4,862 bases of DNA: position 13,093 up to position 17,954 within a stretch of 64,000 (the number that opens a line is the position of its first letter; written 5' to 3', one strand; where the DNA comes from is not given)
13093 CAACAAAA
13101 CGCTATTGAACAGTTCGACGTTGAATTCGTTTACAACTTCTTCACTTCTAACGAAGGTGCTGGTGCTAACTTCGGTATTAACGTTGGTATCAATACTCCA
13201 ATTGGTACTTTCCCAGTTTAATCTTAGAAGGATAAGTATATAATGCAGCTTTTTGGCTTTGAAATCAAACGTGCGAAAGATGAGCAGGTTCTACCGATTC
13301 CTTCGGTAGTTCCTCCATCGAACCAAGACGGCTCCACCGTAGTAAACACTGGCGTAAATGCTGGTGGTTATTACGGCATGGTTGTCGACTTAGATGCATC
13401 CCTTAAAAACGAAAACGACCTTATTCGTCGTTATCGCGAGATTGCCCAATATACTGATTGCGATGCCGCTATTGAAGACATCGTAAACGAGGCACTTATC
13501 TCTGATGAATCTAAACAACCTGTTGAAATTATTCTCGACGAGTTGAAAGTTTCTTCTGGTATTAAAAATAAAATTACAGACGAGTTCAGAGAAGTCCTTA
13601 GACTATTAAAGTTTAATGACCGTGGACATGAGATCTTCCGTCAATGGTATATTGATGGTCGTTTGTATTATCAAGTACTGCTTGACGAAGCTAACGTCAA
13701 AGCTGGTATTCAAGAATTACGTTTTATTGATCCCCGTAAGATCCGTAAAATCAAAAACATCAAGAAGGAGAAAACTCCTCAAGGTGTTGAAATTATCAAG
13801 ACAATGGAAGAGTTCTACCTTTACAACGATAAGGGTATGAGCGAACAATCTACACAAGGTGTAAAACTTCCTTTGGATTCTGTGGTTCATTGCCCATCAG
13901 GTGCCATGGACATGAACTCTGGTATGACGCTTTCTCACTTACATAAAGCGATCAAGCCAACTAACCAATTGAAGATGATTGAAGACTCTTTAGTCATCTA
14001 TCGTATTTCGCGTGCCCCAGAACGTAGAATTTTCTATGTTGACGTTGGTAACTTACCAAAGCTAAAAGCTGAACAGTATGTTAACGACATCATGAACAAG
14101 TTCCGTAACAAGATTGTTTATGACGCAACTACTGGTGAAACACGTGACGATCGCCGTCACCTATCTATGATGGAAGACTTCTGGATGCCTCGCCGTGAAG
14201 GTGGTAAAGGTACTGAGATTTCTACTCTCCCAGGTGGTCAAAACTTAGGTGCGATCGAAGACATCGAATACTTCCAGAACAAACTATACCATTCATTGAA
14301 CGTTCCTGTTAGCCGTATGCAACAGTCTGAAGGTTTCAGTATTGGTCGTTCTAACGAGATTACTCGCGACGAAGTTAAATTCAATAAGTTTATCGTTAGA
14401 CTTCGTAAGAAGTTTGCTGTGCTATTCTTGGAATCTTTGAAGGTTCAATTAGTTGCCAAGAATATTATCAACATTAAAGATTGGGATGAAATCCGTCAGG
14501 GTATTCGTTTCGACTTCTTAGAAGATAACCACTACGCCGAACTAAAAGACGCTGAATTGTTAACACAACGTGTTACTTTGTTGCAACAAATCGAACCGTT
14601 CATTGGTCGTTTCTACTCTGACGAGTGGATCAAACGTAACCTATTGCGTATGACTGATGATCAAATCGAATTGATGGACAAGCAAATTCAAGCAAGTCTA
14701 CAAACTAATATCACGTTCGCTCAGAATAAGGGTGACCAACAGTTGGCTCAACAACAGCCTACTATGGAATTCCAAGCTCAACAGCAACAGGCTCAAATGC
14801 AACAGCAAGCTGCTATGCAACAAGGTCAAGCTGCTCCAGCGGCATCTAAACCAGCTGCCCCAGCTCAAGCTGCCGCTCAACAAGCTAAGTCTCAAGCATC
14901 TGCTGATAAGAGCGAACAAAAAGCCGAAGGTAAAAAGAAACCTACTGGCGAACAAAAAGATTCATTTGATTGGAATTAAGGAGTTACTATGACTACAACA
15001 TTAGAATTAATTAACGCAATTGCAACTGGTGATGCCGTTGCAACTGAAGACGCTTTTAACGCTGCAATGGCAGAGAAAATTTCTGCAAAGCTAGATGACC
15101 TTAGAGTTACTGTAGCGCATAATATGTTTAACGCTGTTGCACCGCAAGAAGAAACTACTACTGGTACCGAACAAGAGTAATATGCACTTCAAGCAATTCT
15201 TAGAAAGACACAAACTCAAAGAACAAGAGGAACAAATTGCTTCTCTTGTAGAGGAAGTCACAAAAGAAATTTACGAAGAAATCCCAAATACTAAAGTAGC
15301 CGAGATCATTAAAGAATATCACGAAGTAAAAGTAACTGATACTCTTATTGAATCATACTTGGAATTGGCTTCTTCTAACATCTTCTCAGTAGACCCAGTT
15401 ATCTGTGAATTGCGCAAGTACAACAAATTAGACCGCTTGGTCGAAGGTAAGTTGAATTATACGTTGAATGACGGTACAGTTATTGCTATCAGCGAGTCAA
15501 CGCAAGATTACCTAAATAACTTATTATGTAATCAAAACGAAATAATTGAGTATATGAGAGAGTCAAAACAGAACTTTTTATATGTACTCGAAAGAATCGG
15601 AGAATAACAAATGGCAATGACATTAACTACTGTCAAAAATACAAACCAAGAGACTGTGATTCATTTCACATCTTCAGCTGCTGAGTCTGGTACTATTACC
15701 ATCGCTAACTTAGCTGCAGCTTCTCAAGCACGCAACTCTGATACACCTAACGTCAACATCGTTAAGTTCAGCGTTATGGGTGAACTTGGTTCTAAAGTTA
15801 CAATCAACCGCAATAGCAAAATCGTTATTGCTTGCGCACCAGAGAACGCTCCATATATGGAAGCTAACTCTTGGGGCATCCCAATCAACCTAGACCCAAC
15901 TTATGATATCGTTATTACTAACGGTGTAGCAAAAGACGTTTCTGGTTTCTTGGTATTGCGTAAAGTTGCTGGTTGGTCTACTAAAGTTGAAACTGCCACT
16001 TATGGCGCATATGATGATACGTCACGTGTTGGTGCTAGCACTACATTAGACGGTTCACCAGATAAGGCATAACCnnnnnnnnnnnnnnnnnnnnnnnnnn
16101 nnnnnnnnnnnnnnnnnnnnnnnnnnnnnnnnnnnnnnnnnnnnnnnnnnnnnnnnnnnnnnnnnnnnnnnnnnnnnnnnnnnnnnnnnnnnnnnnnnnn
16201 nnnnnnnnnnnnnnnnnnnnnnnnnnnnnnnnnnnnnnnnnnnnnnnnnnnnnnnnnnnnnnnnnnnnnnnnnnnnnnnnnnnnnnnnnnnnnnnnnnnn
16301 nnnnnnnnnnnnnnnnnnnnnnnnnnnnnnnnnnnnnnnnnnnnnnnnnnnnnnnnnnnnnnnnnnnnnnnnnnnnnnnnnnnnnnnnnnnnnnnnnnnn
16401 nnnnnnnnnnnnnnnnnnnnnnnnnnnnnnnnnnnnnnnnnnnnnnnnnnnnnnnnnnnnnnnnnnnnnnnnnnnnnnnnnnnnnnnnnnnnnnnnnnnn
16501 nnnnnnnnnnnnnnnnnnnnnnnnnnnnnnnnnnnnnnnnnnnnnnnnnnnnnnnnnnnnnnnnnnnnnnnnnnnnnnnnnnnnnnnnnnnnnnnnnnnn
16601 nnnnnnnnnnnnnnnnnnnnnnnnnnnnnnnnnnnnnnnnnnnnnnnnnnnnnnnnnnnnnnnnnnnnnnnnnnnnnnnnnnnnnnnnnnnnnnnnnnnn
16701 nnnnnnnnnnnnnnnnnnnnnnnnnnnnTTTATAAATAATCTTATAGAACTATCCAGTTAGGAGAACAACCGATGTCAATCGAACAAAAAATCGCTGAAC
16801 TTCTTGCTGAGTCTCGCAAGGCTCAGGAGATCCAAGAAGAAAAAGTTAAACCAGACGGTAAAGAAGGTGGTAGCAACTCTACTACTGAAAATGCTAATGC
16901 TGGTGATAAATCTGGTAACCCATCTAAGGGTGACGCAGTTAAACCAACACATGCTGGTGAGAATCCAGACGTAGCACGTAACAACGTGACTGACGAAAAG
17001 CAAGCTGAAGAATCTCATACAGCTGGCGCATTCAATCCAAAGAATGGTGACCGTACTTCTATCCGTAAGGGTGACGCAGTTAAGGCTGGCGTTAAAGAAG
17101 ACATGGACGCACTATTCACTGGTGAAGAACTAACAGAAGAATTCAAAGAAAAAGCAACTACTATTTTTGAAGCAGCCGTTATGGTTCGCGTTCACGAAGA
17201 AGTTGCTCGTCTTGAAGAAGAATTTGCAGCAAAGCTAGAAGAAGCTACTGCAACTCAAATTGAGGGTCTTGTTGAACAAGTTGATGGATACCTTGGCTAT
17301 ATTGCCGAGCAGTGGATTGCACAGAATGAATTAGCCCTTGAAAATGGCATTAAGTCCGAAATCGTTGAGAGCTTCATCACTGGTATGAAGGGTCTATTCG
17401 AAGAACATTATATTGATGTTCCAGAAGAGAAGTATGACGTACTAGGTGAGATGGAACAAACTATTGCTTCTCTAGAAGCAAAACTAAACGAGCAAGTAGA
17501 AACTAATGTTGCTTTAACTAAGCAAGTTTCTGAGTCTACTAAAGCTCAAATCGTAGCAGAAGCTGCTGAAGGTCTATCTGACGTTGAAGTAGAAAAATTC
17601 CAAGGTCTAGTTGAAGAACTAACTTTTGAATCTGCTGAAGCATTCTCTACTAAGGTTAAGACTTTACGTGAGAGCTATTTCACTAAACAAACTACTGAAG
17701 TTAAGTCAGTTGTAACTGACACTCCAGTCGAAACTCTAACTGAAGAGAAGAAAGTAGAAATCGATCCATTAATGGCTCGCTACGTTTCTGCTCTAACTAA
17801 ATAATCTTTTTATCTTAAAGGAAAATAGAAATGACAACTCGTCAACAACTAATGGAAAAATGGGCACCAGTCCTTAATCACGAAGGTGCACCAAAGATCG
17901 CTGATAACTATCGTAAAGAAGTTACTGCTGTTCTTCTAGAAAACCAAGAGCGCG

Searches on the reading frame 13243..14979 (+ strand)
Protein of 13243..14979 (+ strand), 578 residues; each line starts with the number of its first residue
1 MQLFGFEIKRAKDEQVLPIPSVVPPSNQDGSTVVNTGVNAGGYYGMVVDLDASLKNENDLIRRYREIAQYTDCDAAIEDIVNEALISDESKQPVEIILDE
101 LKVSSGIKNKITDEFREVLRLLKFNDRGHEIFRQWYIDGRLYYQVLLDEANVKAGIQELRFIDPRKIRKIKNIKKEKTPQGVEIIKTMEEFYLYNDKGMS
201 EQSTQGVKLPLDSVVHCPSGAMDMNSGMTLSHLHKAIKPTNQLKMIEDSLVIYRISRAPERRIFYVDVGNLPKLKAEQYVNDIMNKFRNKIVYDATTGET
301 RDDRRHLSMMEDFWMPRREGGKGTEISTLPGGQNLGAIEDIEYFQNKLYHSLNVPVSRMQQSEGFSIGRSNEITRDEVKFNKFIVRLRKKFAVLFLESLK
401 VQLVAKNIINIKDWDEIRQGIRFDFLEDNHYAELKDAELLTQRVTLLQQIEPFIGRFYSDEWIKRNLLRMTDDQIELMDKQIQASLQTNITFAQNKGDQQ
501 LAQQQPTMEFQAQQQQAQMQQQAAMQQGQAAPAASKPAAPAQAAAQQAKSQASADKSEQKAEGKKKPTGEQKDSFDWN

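Call 4: search_protein_families(library=phrogs, proteins=[window:13243-14979:+], max_evalue=0.001)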
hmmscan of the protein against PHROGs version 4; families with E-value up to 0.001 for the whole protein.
window:13243-14979:+ (578 aa): 1 family
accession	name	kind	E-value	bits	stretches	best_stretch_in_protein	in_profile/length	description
phrog_213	-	head and packaging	1.2e-202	675.2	1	1-507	3-519/528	portal protein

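Call 71: search_dna_similar(query=window:13243-14979:+, collection=phages, mode=protein, max_rows=12)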
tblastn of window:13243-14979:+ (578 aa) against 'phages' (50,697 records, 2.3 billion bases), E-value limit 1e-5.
Records with a match: 2591; places in all: 2594; records where one place covers at least 80% of the query: 2316.
Best place of each record, by identity: <60% 2591.
By first word of the organism name: Escherichia 667; Synechococcus 382; Klebsiella 331; Salmonella 202; Vibrio 134; Shigella 89; Aeromonas 80; Acinetobacter 71; Cyanophage 62; Enterobacter 58; and 62 more.
By host as written in the record: - 466; Escherichia coli 278; Klebsiella pneumoniae 115; Synechococcus 107; Synechococcus sp. 41; Escherichia coli O157:H7 38; Salmonella enterica 29; Synechococcus sp. WH7803 28; and 573 more.
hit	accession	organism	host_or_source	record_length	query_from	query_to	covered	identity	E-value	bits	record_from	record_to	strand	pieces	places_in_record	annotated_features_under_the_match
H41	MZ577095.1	Methylophilales phage Melnitz-1 EXVC043M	Methylophilales_sp._H5P1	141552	2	483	83%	56.5%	0e+0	574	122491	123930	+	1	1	hypothetical protein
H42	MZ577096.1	Methylophilales phage Melnitz-2 EXVC040M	Methylophilales_sp._H5P1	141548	2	483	83%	56.5%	0e+0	574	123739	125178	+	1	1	capsid assembly protein/portal protein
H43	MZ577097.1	Methylophilales phage Melnitz EXVC044M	Methylophilales_sp._H5P1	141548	2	483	83%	56.5%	0e+0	574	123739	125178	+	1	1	capsid assembly protein/portal protein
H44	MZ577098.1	Methylophilales phage Melnitz-3 EXVC039M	Methylophilales_sp._H5P1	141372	2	483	83%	56.5%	0e+0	574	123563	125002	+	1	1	capsid assembly protein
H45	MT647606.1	Pelagibacter phage Mosig EXVC030M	Candidatus Pelagibacter ubique HTCC1062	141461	2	493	85%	52.2%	9e-172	546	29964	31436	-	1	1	putative portal protein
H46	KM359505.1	Prochlorococcus phage P-TIM68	Prochlorococcus sp. MIT9515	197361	2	490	85%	52.5%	6e-165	526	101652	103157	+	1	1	putative portal vertex protein of head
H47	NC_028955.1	Prochlorococcus phage P-TIM68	Prochlorococcus sp. MIT9515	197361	2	490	85%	52.5%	6e-165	526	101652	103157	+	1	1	portal protein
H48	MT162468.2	Synechococcus phage S-H25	Synechococcus sp. WH 8102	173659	2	490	85%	52.3%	1e-169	540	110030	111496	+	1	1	portal vertex protein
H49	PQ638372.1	Synechococcus phage WH25-B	Synechococcus sp. WH 7803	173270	2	490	85%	52.3%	2e-168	536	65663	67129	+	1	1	portal protein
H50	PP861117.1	Synechococcus phage QB2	Synechococcus sp. MW02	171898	2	490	85%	52.3%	3e-168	535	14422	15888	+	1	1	portal (connector) protein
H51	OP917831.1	Synechococcus phage S-M1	Synechococcus sp. WH 7803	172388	2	490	85%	52.3%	3e-168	535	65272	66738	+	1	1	capsid assembly protein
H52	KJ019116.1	Synechococcus phage ACG-2014a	-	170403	2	490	85%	52.3%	3e-167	533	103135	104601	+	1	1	portal vertex protein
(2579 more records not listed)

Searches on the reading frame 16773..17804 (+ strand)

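Call 97: search_protein_families(library=phrogs, proteins=[window:16773-17804:+], max_evalue=0.00001)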
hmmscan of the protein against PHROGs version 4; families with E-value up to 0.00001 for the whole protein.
window:16773-17804:+ (343 aa): 1 family
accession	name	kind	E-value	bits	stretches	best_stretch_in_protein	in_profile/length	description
phrog_237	-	head and packaging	7.2e-82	276.9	1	28-342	53-360/364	head scaffolding protein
